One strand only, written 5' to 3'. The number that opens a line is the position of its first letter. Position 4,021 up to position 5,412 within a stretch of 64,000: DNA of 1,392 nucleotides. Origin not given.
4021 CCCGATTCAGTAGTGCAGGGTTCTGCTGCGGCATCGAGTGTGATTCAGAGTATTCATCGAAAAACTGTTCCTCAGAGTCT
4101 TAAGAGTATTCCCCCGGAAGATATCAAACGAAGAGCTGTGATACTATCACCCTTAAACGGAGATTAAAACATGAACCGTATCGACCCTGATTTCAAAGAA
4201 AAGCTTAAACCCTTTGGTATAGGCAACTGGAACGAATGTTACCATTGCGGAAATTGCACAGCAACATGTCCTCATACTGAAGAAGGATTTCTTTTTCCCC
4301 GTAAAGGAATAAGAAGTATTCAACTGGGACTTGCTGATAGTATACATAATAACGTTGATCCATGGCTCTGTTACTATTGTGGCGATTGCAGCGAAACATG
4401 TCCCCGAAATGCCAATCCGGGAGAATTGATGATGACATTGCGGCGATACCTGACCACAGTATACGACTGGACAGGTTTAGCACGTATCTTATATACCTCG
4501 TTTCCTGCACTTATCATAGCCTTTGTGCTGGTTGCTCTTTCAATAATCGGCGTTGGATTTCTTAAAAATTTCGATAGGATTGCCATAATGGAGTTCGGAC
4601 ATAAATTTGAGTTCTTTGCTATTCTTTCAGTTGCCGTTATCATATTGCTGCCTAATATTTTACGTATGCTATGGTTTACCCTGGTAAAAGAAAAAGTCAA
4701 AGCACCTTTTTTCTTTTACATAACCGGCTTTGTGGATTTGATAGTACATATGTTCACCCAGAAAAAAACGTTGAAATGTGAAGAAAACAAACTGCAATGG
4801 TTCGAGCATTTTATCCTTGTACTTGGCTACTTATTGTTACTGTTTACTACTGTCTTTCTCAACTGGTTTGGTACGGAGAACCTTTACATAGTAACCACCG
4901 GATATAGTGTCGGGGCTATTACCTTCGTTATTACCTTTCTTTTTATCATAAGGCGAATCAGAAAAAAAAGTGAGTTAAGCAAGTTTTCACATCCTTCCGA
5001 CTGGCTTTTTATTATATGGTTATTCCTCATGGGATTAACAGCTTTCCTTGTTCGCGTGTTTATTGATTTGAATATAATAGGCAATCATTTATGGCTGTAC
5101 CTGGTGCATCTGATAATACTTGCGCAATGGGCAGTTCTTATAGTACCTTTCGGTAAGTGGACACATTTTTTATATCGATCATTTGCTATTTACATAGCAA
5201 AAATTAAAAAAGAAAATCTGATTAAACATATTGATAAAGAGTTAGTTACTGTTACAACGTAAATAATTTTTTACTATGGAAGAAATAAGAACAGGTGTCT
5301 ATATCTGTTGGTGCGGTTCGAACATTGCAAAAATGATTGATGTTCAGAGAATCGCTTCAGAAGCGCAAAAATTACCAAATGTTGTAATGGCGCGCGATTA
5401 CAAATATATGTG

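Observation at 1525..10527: Rex-linked HdrA'-QmoC-like-HdrA''-MvhDGA operon in a Bacteroidota: a hydrogenase wired to a membrane b-type cytochrome, with no HdrB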

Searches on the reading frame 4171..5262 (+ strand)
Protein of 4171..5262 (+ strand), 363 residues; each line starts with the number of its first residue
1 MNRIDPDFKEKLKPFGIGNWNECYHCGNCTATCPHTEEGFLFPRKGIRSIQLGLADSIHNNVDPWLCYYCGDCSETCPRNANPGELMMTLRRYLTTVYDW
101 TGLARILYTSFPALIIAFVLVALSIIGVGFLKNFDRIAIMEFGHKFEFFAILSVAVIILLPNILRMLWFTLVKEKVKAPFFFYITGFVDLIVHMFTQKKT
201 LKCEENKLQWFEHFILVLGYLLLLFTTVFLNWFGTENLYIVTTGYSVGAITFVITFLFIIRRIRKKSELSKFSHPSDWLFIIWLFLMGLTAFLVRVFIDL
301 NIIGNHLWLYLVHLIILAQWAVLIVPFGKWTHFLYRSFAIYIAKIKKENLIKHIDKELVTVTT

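Call 3: search_protein_families(library=pfam, proteins=[window:4171-5262:+], max_evalue=0.001)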
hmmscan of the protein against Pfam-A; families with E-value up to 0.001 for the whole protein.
window:4171-5262:+ (363 aa): 8 families
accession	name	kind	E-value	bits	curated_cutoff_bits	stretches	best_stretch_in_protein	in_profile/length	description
PF13237.11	Fer4_10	-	3.3e-08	33.8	25.5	1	21-78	7-53/53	4Fe-4S dicluster domain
PF13183.11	Fer4_8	-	1.3e-07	32.4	27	1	21-80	3-67/68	4Fe-4S dicluster domain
PF12838.12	Fer4_7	-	3.3e-07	31.1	27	1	23-81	2-52/52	4Fe-4S dicluster domain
PF13187.11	Fer4_9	-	2.1e-06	28.1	27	1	22-81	1-51/52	4Fe-4S dicluster domain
PF25160.1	LdpA_Fe-S-bd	-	3.5e-06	27.1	27.6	0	21-36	26-41/49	LdpA Fe-S cluster-binding domain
PF13534.11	Fer4_17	-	5.3e-06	27.3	22.2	1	22-80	1-59/61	4Fe-4S dicluster domain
PF13484.11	Fer4_16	-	6.3e-05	24.1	30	0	65-80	51-66/66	4Fe-4S double cluster binding domain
PF00037.32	Fer4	-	0.00027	21.1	21.1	0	66-81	7-22/24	4Fe-4S binding domain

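Call 4: search_protein_families(library=ncbifam, proteins=[window:4171-5262:+], max_evalue=0.001)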
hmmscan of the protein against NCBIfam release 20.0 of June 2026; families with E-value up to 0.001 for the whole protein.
window:4171-5262:+ (363 aa): 16 families
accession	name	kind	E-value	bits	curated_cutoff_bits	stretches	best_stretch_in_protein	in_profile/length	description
NF038018.1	qmoC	equivalog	1.6e-41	143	300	1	6-340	3-358/360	quinone-interacting membrane-bound oxidoreductase complex subunit QmoC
TIGR03290.1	CoB_CoM_SS_C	equivalog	9.8e-16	58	160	1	21-93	2-74/144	CoB--CoM heterodisulfide reductase subunit C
NF041779.1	hetero_SS_HdrC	equivalog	3.6e-10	39.6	350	1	21-93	31-102/198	ferredoxin:CoB-CoM heterodisulfide reductase subunit HdrC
NF041890.1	hdrC_Methbact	equivalog_domain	1.4e-09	37.8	270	1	22-92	30-99/192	ferredoxin:CoB-CoM heterodisulfide reductase subunit HdrC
NF009226.0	PRK12576.1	equivalog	1.6e-05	24.4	344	1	19-95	152-238/317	succinate dehydrogenase/fumarate reductase iron-sulfur subunit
NF011607.0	PRK15033.1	subfamily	1.9e-05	23.8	524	1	247-348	280-379/389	tricarballylate utilization 4Fe-4S protein TcuB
TIGR02512.1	FeFe_hydrog_A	subfamily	2.6e-05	23.3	405.95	1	19-81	5-66/375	[FeFe] hydrogenase, group A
TIGR01971.1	NuoI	subfamily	2.8e-05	23.7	113.05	0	61-81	77-97/121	NADH-quinone oxidoreductase, chain I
NF042909.1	FMH_DH_FwdF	exception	3.7e-05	23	375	1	21-81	55-115/336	tungsten-dependent formylmethanofuran dehydrogenase subunit FwdF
NF008369.0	PRK11168.1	equivalog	0.00012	21.1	278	1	20-92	10-85/401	anaerobic glycerol-3-phosphate dehydrogenase subunit C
NF058577.1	FdxA_fam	equivalog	0.00015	21.9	65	0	61-81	32-52/52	4Fe-4S ferredoxin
TIGR00314.1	cdhA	equivalog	0.00015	19.7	781.3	1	20-83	398-455/784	CO dehydrogenase/acetyl-CoA synthase complex subunit alpha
NF040763.1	FeFe_hydrog_A6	exception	0.00023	19.7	765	1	19-81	143-204/571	NADH-dependent [FeFe] hydrogenase, group A6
TIGR00403.1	ndhI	equivalog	0.00055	19.6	302.35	0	59-90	96-123/183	NAD(P)H-quinone oxidoreductase subunit I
NF042987.1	OGOR_delta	exception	0.0009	19.3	125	0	51-80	17-46/89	2-oxoglutarate ferredoxin oxidoreductase subunit delta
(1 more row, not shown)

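Call 7: find_homologous_proteins(query=window:4171-5262:+, max_evalue=0.00001)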
Query window:4171-5262:+ (363 aa): 4552 proteins with E <= 0.00001 among 8000 candidates; the best 120 are listed.
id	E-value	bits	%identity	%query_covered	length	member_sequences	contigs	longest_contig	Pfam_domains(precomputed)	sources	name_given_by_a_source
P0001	3.9e-245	831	99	100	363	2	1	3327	PF12838.13,PF13534.12,PF25160.2,PF13237.12,PF13183.12,PF13187.12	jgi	-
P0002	1.8e-214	730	84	100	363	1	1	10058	PF12838.13,PF13534.12,PF25160.2,PF13237.12,PF13183.12,PF13187.12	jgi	-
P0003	4.9e-208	709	81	100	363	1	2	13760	PF13484.12,PF12838.13,PF13534.12,PF25160.2,PF13237.12,PF13183.12,PF13187.12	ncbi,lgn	-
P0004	1.1e-207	708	83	100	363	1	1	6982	PF12838.13,PF13534.12,PF25160.2,PF13237.12,PF13183.12,PF13187.12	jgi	jgi:ferredoxin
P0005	4.8e-199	680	79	100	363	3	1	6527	PF12838.13,PF13534.12,PF25160.2,PF13237.12,PF13183.12,PF13187.12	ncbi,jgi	-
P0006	9.0e-198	675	77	100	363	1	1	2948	PF12838.13,PF13534.12,PF25160.2,PF13237.12,PF13183.12,PF13187.12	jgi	jgi:ferredoxin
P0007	1.3e-195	668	77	100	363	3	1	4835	PF12838.13,PF13534.12,PF25160.2,PF13237.12,PF13183.12,PF13187.12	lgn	-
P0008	2.5e-190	651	75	100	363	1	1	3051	PF00037.33,PF12838.13,PF13534.12,PF25160.2,PF13237.12,PF13183.12,PF13187.12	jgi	jgi:ferredoxin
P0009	3.3e-188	644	74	100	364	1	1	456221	PF00037.33,PF12838.13,PF13534.12,PF25160.2,PF13237.12,PF13183.12,PF13187.12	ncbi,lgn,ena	-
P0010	2.8e-185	634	73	100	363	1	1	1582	PF00037.33,PF12838.13,PF13534.12,PF25160.2,PF13237.12,PF13183.12,PF13187.12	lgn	-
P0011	5.0e-185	633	73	100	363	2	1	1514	PF12838.13,PF13534.12,PF25160.2,PF13237.12,PF13183.12,PF13187.12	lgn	-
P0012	1.0e-180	619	71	100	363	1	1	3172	PF00037.33,PF12838.13,PF13534.12,PF25160.2,PF13237.12,PF13183.12,PF13187.12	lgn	-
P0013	1.4e-177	609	69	100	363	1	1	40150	PF12838.13,PF13534.12,PF13237.12,PF13183.12,PF13187.12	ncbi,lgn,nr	ncbi:MAG: 4Fe-4S dicluster domain-containing protein [Bacteroidales bacterium]|nr:4Fe-4S dicluster d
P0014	3.8e-173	594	70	99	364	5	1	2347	PF13484.12,PF12838.13,PF13534.12,PF25160.2,PF13237.12,PF13183.12,PF13187.12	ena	-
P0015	1.6e-170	586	68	98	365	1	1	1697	PF12838.13,PF13534.12,PF13183.12,PF13187.12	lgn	-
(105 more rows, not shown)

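Call 11: search_solved_structures(query=A1, max_evalue=0.01, show_alignments=2)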
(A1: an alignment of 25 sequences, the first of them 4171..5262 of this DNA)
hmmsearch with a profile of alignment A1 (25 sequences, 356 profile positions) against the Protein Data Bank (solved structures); distinct sequences matched with E-value up to 0.01: 11.
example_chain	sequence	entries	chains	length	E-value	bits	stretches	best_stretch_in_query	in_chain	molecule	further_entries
7bkb_C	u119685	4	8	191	3.8e-17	65.7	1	5-94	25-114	CoB--CoM heterodisulfide reductase subunit C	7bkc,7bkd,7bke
8rvv_C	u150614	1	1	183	1.2e-14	57.4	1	4-83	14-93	H(2):CoB-CoM heterodisulfide,ferredoxin reductase subunit C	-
8rvu_c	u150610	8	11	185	1.3e-14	57.4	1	4-83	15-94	H(2):CoB-CoM heterodisulfide,ferredoxin reductase subunit C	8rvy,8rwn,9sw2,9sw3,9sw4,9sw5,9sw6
5odc_C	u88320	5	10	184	2.8e-13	53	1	20-97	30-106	Heterodisulfide reductase, subunit C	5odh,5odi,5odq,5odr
9sfi_E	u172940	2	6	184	6.8e-13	51.7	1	20-95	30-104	H(2)/formate:CoB-CoM heterodisulfide,ferredoxin reductase subunit C2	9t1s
5t5i_F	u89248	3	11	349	7.7e-05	25.2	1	18-82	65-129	Tungsten formylmethanofuran dehydrogenase subunit fwdF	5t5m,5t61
9sfi_U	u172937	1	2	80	0.00018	24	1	22-82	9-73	4Fe-4S binding protein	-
5t5i_G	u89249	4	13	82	0.00022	23.7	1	22-82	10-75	Tungsten formylmethanofuran dehydrogenase subunit fwdG | Tungsten formylmethanofuran dehydrogenase, subunit G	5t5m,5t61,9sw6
9sw6_H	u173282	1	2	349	0.00026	23.5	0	19-82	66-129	Tungsten formylmethanofuran dehydrogenase, subunit F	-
1kf6_B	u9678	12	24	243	0.0074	18.7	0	19-85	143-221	FUMARATE REDUCTASE IRON-SULFUR PROTEIN | Fumarate reductase iron-sulfur subunit | Fumarate reductase (Anaerobic), Fe-S subunit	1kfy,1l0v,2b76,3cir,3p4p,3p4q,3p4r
8rja_F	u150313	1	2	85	0.0077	18.6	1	21-83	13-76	NAD(P)H-quinone oxidoreductase subunit I, chloroplastic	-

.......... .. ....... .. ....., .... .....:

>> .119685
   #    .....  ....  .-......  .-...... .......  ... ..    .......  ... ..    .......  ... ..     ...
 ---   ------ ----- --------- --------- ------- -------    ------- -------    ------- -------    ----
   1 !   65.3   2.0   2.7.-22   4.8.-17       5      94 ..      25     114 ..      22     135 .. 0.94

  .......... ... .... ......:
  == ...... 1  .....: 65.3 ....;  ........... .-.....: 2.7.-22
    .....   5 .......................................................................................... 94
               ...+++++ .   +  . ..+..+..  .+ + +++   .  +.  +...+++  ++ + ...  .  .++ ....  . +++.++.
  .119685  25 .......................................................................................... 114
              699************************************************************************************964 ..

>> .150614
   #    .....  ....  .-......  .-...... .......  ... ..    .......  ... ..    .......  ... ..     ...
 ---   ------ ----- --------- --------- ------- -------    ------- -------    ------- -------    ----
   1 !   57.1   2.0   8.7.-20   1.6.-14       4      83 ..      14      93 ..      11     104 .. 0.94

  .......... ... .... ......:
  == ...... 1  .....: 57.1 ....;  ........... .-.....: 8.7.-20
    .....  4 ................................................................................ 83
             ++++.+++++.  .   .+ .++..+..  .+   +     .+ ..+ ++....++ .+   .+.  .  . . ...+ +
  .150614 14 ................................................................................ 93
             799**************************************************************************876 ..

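Call 12: find_related_loci(query=A1, collection=genome_contigs, flank=10000)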
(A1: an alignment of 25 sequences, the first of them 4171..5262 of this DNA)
Query A1 (363 aa) in genome_contigs; peptide patterns used: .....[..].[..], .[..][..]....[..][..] (x = any residue, [..] = any of these).
600 stretches matched a pattern (row limit reached: there are more); 579 encode a relative of the query (tblastn E <= 1e-3); the best 80 are kept; 80 distinct loci.
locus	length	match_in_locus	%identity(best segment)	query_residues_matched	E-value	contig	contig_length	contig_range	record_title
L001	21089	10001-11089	74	1-363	7e-180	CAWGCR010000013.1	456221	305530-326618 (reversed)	MAG: uncultured Bacteroidales bacterium isolate MFD03804.bin.2.165 genome assembly, contig: contig_69780, whole genome s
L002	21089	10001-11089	69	1-363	3e-174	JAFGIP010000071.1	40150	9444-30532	MAG: Bacteroidales bacterium isolate Zod_Metabat.217 k87_8666867, whole genome shotgun sequence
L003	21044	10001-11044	66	4-350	4e-163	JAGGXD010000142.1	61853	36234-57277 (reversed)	MAG: Bacteroidales bacterium isolate AUK143 PB_MBMC_097_c_000000000079, whole genome shotgun sequence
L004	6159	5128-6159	66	4-347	4e-156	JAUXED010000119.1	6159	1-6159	MAG: Bacteroidota bacterium isolate CSMAG_2868 CSMAG_2868_k119_57647_length_6159_cov_18.9386, whole genome shotgun seque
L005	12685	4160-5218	60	2-354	7e-154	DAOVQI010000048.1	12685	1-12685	MAG TPA_asm: Bacteroidota bacterium isolate CSMAG_1571 CSMAG_1571_k141_2344147_length_12685_cov_127.0237, whole genome s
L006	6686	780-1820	65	2-348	3e-154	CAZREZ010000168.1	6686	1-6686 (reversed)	MAG TPA_asm: uncultured Bacteroidales bacterium isolate binchicken_co181_636 genome assembly, contig: NODE_25007_length_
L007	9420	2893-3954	61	1-353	1e-151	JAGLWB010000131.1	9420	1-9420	MAG: Bacteroidales bacterium isolate RS_12_1 ZL285.bin.1.fa_131, whole genome shotgun sequence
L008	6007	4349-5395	63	2-350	9e-153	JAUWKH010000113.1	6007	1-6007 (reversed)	MAG: Bacteroidota bacterium isolate CSMAG_2341 CSMAG_2341_k127_5450538_length_6007_cov_66.0000, whole genome shotgun seq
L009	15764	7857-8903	65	1-349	4e-151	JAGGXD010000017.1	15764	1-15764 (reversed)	MAG: Bacteroidales bacterium isolate AUK143 PB_MBMC_097_c_000000000085, whole genome shotgun sequence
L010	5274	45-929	75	69-363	2e-150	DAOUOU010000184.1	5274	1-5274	MAG TPA_asm: Bacteroidales bacterium isolate CSMAG_82 CSMAG_82_k119_799073_length_5274_cov_12.0000, whole genome shotgun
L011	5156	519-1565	59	2-350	1e-143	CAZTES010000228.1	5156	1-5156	MAG TPA_asm: uncultured Rikenellaceae bacterium isolate SRP068000_co4_140 genome assembly, contig: NODE_33384_length_515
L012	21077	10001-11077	58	2-359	2e-141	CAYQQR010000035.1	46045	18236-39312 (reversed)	MAG TPA_asm: uncultured Bacteroidaceae bacterium isolate SRP141376_co1_315 genome assembly, contig: NODE_1937_length_460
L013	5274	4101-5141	59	1-347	5e-142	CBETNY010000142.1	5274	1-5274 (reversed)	MAG TPA_asm: uncultured bacterium isolate SRR13309661_binner23_Refined_2 genome assembly, contig: ERZ26778927.570, whole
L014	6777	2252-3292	61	1-347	5e-141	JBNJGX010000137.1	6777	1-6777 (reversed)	MAG: Bacteroidota bacterium isolate Y22_30dBSd2.bin.74 NODE_7196_length_6777_cov_10.545223, whole genome shotgun sequenc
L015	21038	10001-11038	59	1-346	2e-140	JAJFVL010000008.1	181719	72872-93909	MAG: Bacteroidales bacterium isolate bin.736 k141_3271165, whole genome shotgun sequence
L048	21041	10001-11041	56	1-347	4e-134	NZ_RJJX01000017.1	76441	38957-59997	Ancylomarina longa strain T3-2 S1-C scaffold_16, whole genome shotgun sequence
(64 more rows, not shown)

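Call 30: search_protein_representatives(protein=window:4171-5262:+)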
Query: 363 residues. Proteins with E-value up to 0.001 (for the whole library): 1753; up to 1e-10: 504; up to 1e-30: 118. The best 150 are listed.
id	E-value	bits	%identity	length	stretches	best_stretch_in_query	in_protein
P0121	6.6e-129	447.0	56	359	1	1-346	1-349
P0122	3.2e-93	329.5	56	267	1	87-345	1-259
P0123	1.9e-81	290.7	41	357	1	3-350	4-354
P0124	3.1e-78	280.2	39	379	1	3-348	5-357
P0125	3.2e-76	273.6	57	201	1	2-200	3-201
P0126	1.3e-75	271.6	43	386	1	2-348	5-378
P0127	6.0e-71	256.2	43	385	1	3-348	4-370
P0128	7.4e-68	246.1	40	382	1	3-349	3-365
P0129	1.1e-66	242.2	41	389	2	3-162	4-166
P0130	3.1e-66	240.7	34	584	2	2-349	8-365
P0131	8.0e-63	229.5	56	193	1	166-350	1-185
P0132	1.4e-62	228.7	49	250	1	1-200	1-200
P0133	4.6e-62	227.0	41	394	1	4-347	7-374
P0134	1.7e-61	225.1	45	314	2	3-106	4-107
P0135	2.7e-61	224.4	38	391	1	2-348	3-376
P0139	2.7e-58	214.6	36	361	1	3-350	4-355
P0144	2.9e-55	204.6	31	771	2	7-348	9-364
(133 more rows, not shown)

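Call 32: search_protein_families(library=pfam, proteins=[L048:2950-3732:+, L048:3851-4531:-, L048:4781-5200:+, L048:5214-5780:+, L048:6067-6474:+, L048:6480-7781:+, L048:7778-9712:+, L048:9724-10014:+, L048:11626-12363:-, L048:12933-14954:+], max_evalue=0.0001)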
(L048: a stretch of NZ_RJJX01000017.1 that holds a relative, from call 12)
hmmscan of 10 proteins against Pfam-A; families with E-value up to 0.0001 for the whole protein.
L048:2950-3732:+ (260 aa): 1 family
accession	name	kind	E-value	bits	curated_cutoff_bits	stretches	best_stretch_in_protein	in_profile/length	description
PF12762.13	DDE_Tnp_IS1595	-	1.6e-19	70.9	27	1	92-230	2-153/153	ISXO2-like transposase domain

L048:3851-4531:- (226 aa): 3 families
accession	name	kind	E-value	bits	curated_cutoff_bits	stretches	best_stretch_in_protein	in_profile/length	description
PF13545.12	HTH_Crp_2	-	5.6e-17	61.9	27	1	152-221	1-69/70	Crp-like helix-turn-helix domain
PF00027.35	cNMP_binding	-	5.5e-15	55.6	27.5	1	34-120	2-89/89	Cyclic nucleotide-binding domain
PF00325.26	Crp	-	5e-08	33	21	1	173-204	1-32/32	Bacterial regulatory proteins, crp family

L048:4781-5200:+ (139 aa): 1 family
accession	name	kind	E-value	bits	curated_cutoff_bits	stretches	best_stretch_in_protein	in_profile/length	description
PF13686.11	DrsE_2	-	1.1e-05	25.9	25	0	107-138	126-156/156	DsrE/DsrF/DrsH-like family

L048:5214-5780:+ (188 aa): 2 families
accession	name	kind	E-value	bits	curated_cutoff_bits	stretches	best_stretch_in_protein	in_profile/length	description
PF13686.11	DrsE_2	-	6e-48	163.2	25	1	31-187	2-156/156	DsrE/DsrF/DrsH-like family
PF02635.20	DsrE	-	4.1e-06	27.4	22.7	0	129-176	59-104/116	DsrE/DsrF-like family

L048:6067-6474:+ (135 aa): 1 family
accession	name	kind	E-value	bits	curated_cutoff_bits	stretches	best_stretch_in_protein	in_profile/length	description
PF02662.21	FlpD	-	2.5e-28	99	22.3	1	12-130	1-119/123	Methyl-viologen-reducing hydrogenase, delta subunit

L048:6480-7781:+ (433 aa): 14 families
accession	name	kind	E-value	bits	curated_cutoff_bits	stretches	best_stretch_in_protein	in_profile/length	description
PF07992.20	Pyr_redox_2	-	1.4e-15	57.9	26.1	2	183-410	96-284/291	Pyridine nucleotide-disulphide oxidoreductase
PF01266.30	DAO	-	1.2e-08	35.3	27.9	1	10-44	1-35/353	FAD dependent oxidoreductase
PF12838.12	Fer4_7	-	6.4e-08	33.4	27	1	153-173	32-52/52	4Fe-4S dicluster domain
PF13183.11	Fer4_8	-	7.2e-08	33.3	27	1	109-172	2-67/68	4Fe-4S dicluster domain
PF13187.11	Fer4_9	-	7.3e-08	32.8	27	1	111-174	1-52/52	4Fe-4S dicluster domain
PF00037.32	Fer4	-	1.3e-07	31.5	21.1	1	154-174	3-23/24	4Fe-4S binding domain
PF12831.13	FAD_oxidored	-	4.3e-07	30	27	1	10-47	1-38/416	FAD dependent oxidoreductase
PF13738.12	Pyr_redox_3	-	9.4e-07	28.8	30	0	8-93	164-243/305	Pyridine nucleotide-disulphide oxidoreductase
PF01946.23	Thi4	-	1.2e-06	28.4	26.2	1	5-54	14-64/235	Thi4 family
PF01134.28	GIDA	-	1.6e-06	27.9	22.1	0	10-42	1-33/391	Glucose inhibited division protein A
PF13237.11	Fer4_10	-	9.8e-06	25.9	25.5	0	154-182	4-22/53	4Fe-4S dicluster domain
PF12797.12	Fer4_2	-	3.2e-05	24.1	24.5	0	153-171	4-22/22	4Fe-4S binding domain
PF13450.12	NAD_binding_8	-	3.8e-05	24.3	21.9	1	13-47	1-35/68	NAD(P)-binding Rossmann-like domain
PF13534.11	Fer4_17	-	6.9e-05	23.8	22.2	0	112-172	2-59/61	4Fe-4S dicluster domain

L048:7778-9712:+ (644 aa): 16 families
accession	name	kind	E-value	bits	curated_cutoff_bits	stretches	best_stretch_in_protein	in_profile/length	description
PF00037.32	Fer4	-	4.5e-13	48.9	21.1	1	602-624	2-24/24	4Fe-4S binding domain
PF12797.12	Fer4_2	-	7e-12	44.9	24.5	0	286-304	3-21/22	4Fe-4S binding domain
PF12838.12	Fer4_7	-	2.7e-10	41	27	1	574-622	1-52/52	4Fe-4S dicluster domain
PF13187.11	Fer4_9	-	3.3e-10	40.3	27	1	574-623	1-52/52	4Fe-4S dicluster domain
PF14697.11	Fer4_21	-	9.1e-10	39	35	1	568-625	1-59/59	4Fe-4S dicluster domain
PF12837.12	Fer4_6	-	2.6e-09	37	25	0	600-623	1-24/24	4Fe-4S binding domain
PF13237.11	Fer4_10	-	3.1e-09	37.1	25.5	1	569-619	3-53/53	4Fe-4S dicluster domain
PF07992.20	Pyr_redox_2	-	8.2e-09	35.7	26.1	1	145-182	3-41/291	Pyridine nucleotide-disulphide oxidoreductase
PF00890.30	FAD_binding_2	-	5.2e-07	29.6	20.4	1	145-180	2-37/414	FAD binding domain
PF12831.13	FAD_oxidored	-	5.8e-07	29.6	27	1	145-207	2-66/416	FAD dependent oxidoreductase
PF13484.11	Fer4_16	-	2.1e-06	28.9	30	0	608-626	2-20/66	4Fe-4S double cluster binding domain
PF25160.1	LdpA_Fe-S-bd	-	2.3e-06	27.7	27.6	1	581-628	9-48/49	LdpA Fe-S cluster-binding domain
PF13534.11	Fer4_17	-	5.1e-06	27.4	22.2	0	608-623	2-17/61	4Fe-4S dicluster domain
PF13183.11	Fer4_8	-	5.7e-06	27.2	27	0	290-311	2-16/68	4Fe-4S dicluster domain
PF13450.12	NAD_binding_8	-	6e-06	26.9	21.9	1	147-186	1-40/68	NAD(P)-binding Rossmann-like domain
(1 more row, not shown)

L048:9724-10014:+ (96 aa): 0 families

L048:11626-12363:- (245 aa): 1 family
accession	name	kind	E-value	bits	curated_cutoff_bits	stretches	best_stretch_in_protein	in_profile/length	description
PF19775.4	DUF6261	-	5.6e-08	33.3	27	1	63-211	1-145/154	Family of unknown function (DUF6261)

L048:12933-14954:+ (673 aa): 11 families
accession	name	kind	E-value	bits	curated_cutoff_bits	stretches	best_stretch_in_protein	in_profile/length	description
PF02518.31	HATPase_c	-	2.9e-24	86.1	26.4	1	561-672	1-109/111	Histidine kinase-, DNA gyrase B-, and HSP90-like ATPase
PF13424.12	TPR_12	-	1e-23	83.8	30.1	2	185-249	6-72/77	Tetratricopeptide repeat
PF00515.34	TPR_1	-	8.2e-16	57.5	27.8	1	263-295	2-34/34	Tetratricopeptide repeat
PF07719.23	TPR_2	-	1.8e-15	56.1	27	1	262-295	1-34/34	Tetratricopeptide repeat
PF13181.12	TPR_8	-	3e-08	33.6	25.7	0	264-295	3-34/34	Tetratricopeptide repeat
PF13176.12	TPR_7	-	3.7e-07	30.1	27.9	0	266-293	3-30/36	Tetratricopeptide repeat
PF17874.7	TPR_MalT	-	2.2e-06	27.6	45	1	151-311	10-170/336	MalT-like TPR region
PF13374.12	TPR_10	-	2.9e-06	27.5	27.5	0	264-294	4-34/42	Tetratricopeptide repeat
PF14938.12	SNAP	-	1e-05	25.6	25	1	185-324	38-177/282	Soluble NSF attachment protein, SNAP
PF00512.31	HisKA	-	1.1e-05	25.8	26.9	1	449-516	2-66/66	His Kinase A (phospho-acceptor) domain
PF13428.12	TPR_14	-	1.2e-05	26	23.5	0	262-293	1-32/44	Tetratricopeptide repeat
